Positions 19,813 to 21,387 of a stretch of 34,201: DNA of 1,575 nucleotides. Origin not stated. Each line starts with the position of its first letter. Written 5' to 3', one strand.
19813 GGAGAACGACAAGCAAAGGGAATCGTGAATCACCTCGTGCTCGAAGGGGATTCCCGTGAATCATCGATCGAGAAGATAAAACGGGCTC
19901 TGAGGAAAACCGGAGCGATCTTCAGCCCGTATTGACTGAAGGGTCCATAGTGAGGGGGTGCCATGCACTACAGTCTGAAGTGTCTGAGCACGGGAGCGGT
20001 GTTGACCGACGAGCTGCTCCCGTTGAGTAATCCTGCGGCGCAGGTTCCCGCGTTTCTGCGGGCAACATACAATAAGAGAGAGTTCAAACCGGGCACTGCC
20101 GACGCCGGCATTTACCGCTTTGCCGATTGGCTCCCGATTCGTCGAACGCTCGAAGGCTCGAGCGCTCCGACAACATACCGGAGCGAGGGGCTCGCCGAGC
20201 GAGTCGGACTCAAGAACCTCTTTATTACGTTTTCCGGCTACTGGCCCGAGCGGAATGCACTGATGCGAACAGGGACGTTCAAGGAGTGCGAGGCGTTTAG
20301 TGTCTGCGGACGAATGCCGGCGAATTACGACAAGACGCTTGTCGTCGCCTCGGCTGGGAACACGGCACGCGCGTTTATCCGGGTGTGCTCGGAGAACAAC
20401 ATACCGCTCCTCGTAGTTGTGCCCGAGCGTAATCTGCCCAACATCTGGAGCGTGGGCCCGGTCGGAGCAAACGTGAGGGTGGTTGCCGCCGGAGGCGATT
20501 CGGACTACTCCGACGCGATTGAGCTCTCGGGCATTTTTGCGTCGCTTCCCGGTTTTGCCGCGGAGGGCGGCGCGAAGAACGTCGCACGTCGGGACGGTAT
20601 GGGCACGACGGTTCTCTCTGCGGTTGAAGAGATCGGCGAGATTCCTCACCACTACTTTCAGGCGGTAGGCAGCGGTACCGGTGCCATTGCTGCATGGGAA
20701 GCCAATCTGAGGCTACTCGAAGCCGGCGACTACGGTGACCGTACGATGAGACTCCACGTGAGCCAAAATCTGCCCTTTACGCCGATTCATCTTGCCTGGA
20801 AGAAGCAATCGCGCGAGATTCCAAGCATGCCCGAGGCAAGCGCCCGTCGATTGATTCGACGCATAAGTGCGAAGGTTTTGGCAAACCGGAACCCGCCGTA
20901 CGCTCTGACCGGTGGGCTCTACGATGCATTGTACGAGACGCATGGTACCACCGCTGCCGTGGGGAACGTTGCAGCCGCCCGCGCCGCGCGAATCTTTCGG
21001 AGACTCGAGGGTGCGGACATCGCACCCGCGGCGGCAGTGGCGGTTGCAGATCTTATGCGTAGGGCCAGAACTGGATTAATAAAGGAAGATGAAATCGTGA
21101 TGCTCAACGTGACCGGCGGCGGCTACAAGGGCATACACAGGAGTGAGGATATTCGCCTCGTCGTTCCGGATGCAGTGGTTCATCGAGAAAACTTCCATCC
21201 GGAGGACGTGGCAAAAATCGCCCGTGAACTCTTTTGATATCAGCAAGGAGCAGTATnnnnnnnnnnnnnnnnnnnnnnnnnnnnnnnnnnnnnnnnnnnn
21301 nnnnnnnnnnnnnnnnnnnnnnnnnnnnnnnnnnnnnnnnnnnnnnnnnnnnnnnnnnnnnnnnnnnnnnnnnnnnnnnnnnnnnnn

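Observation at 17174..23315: Self-contained sulfate -> sulfite -> cysteate -> acyl-cysteate operon: candidate sulfonolipid (capnine-type) pathway in a non-Bacteroidota genome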

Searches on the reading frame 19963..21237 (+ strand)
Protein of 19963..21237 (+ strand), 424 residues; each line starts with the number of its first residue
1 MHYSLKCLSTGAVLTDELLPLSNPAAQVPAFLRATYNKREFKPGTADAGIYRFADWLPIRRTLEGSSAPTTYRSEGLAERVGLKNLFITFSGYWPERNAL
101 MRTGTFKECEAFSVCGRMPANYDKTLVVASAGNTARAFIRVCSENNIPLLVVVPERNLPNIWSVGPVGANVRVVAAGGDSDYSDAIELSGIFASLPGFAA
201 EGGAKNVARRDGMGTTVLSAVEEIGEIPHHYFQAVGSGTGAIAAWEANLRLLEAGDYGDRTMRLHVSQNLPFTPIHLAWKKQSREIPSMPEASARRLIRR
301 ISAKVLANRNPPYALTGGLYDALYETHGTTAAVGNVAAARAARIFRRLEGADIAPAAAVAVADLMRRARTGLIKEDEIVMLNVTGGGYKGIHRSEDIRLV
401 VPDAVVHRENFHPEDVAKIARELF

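Call 3: search_protein_families(library=ncbifam, proteins=[window:19963-21237:+], max_evalue=0.00001)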
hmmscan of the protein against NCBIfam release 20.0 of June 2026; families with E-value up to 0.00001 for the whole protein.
window:19963-21237:+ (424 aa): 5 families
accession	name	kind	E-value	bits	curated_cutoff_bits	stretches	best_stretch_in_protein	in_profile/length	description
TIGR03844.1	cysteate_syn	equivalog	3.1e-137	457.6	324.9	1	3-402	1-394/398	cysteate synthase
NF006050.0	PRK08197.1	equivalog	3.6e-19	68.8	303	1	46-390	54-384/406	threonine synthase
NF004996.0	PRK06381.1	equivalog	9.9e-10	37.9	266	1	70-385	17-316/319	threonine synthase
NF004170.0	PRK05638.1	equivalog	3.9e-08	32.3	421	0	325-394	293-362/442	threonine synthase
NF006205.0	PRK08329.1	equivalog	4.4e-06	25.9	358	0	99-389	80-345/347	threonine synthase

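Call 4: search_protein_families(library=pfam, proteins=[window:19963-21237:+], max_evalue=0.00001)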
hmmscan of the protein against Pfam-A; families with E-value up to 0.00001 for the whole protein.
window:19963-21237:+ (424 aa): 1 family
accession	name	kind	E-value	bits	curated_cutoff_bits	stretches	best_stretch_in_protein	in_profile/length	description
PF00291.31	PALP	-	4.2e-26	92.4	35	1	94-385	25-295/295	Pyridoxal-phosphate dependent enzyme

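Call 10: find_encoding_contigs(protein=window:19963-21237:+, flank=10000, max_places=6)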
Protein window:19963-21237:+ (424 aa): 4 contigs read that carry it; 4 places shown.
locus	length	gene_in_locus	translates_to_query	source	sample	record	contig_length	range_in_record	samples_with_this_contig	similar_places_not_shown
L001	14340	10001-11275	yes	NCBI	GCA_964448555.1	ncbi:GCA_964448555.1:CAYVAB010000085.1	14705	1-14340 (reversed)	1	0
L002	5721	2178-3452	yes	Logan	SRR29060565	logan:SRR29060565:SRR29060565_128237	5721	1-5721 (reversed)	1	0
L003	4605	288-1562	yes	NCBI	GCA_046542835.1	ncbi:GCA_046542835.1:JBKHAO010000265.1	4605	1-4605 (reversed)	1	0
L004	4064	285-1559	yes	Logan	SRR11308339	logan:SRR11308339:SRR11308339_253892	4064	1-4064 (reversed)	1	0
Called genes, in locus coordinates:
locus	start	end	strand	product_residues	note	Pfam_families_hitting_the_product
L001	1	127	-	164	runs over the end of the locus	?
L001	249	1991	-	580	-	PF05524:PEP-utilisers_N, PF00391:PEP-utilizers, PF02896:PEP-utilizers_C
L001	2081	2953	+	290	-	PF10646:Germane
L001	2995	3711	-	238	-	PF01728:FtsJ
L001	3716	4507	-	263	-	PF00149:Metallophos, PF13277:YmdB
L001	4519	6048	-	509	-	PF12072:RNase_Y_N, PF00013:KH_1, PF22891:KH_PNO1_2nd (faint), PF01966:HD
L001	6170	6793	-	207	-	-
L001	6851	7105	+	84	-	-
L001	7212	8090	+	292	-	PF01507:PAPS_reduct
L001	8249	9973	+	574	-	PF00009:GTP_EFTU, PF22594:GTP-eEF1A_C, PF01583:APS_kinase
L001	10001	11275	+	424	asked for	PF00291:PALP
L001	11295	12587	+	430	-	PF00155:Aminotran_1_2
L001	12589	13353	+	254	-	PF01507:PAPS_reduct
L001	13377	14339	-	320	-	?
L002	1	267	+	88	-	?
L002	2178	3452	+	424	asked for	PF00291:PALP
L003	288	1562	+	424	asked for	PF00291:PALP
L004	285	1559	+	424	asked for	PF00291:PALP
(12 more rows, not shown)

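Call 14: find_related_loci(query=window:19963-21237:+, collection=genome_contigs, flank=10000)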
Query window:19963-21237:+ (424 aa) in genome_contigs; peptide patterns used: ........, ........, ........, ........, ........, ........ (x = any residue, [..] = any of these).
88 stretches matched a pattern; 57 encode a relative of the query (tblastn E <= 1e-3); 57 distinct loci.
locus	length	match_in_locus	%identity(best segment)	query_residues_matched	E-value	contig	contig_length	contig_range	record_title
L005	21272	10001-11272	75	1-424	0e+0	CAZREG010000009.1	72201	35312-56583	MAG TPA_asm: uncultured Spirochaetaceae bacterium isolate binchicken_co8_177 genome assembly, contig: NODE_218_length_72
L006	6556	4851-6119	69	2-424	0e+0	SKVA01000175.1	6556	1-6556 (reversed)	MAG: Spirochaetaceae bacterium isolate CSSed162cmB_142 CSSed16-2cmB-55743, whole genome shotgun sequence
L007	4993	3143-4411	70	2-424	0e+0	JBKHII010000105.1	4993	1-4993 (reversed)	MAG: Spirochaetales bacterium isolate D1M13_7 NODE_6436_length_4993_cov_17.166262, whole genome shotgun sequence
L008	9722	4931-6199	69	2-424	0e+0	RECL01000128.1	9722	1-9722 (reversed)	MAG: Spirochaetaceae bacterium isolate DLM2.Bin35 NODE_11088_length_9722_cov_12.0292, whole genome shotgun sequence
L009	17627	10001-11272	62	1-424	1e-175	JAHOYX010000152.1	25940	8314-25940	MAG: Spirochaetales bacterium isolate CORE_19_RING_Bin_00006 c_000000000218, whole genome shotgun sequence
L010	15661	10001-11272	61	1-424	2e-175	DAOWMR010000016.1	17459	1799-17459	MAG TPA_asm: Spirochaetales bacterium isolate CSMAG_3007 CSMAG_3007_k141_779873_length_17459_cov_15.9707, whole genome s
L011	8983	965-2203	66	1-413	1e-180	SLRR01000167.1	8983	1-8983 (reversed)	MAG: Spirochaeta sp. isolate CSSed165cm_582 CSSed16-5cm-31872, whole genome shotgun sequence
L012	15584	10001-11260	60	2-422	6e-157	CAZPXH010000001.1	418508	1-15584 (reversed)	MAG TPA_asm: uncultured Spirochaetaceae bacterium isolate SRP141376_co3_104 genome assembly, contig: NODE_8_length_41850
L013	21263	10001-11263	55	2-423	5e-156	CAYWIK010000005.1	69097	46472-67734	MAG TPA_asm: uncultured Spirochaetales bacterium isolate binchicken_co8_185 genome assembly, contig: NODE_253_length_690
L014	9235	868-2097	55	2-411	8e-152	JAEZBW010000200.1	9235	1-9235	MAG: Bacillota bacterium isolate OH_CBrB_215 k127_3868970, whole genome shotgun sequence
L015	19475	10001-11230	55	2-411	1e-149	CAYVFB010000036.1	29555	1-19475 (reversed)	MAG TPA_asm: uncultured Ruminiclostridium sp. isolate SRP192927_co6_391 genome assembly, contig: NODE_2919_length_29555_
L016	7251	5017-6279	55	2-424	8e-150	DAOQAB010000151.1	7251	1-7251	MAG TPA_asm: Prolixibacteraceae bacterium isolate AMR_MDS_1273 NODE_12491_length_7251_cov_6.944553, whole genome shotgun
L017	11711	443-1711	53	2-424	7e-149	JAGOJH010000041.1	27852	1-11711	MAG: Thermoclostridium sp. isolate Go_SlDig_bin_309 Go_SlDig_4642_length_27852_cov_6.060307, whole genome shotgun sequen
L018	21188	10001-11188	55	2-397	2e-148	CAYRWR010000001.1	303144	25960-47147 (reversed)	MAG TPA_asm: uncultured Brevinematales bacterium isolate SRP304446_co1_123 genome assembly, contig: NODE_1_length_303144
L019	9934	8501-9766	53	2-424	2e-148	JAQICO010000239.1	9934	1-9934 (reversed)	MAG: Spirochaetaceae bacterium isolate GH23 k119_206279, whole genome shotgun sequence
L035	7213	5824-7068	53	3-418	3e-137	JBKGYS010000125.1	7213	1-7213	MAG: Spirochaetales bacterium isolate C1M08_9 NODE_7720_length_7213_cov_5.355267, whole genome shotgun sequence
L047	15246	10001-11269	51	2-424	7e-133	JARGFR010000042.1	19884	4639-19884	MAG: Spirochaetaceae bacterium isolate C14-11 NODE_42_length_19884_cov_3.930176, whole genome shotgun sequence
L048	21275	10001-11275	51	2-424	4e-132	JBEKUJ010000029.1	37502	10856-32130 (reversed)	MAG: Spirochaetia bacterium isolate SPRUCE 579 SPRUCE_579_29, whole genome shotgun sequence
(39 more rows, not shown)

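Call 20: search_solved_structures(query=window:19963-21237:+, max_evalue=0.00001, show_alignments=0)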
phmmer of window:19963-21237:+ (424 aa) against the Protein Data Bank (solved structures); distinct sequences matched with E-value up to 0.00001: 6.
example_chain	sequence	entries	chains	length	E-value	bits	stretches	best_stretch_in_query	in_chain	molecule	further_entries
9k3c_A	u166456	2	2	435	1.5e-130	438.8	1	3-419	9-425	Cysteate synthase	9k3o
1uim_A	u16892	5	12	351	5.8e-10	41.7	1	78-402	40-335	Threonine Synthase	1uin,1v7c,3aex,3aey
2zsj_A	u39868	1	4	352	6.1e-09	38.3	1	72-390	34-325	Threonine synthase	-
6cgq_A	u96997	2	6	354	8.8e-09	37.8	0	100-247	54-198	Threonine synthase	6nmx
2d1f_A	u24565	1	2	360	1.1e-07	34.2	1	99-390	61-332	Threonine synthase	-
1e5x_A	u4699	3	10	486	1.4e-06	30.5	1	78-295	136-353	THREONINE SYNTHASE | THREONINE SYNTHASE 1, CHLOROPLASTIC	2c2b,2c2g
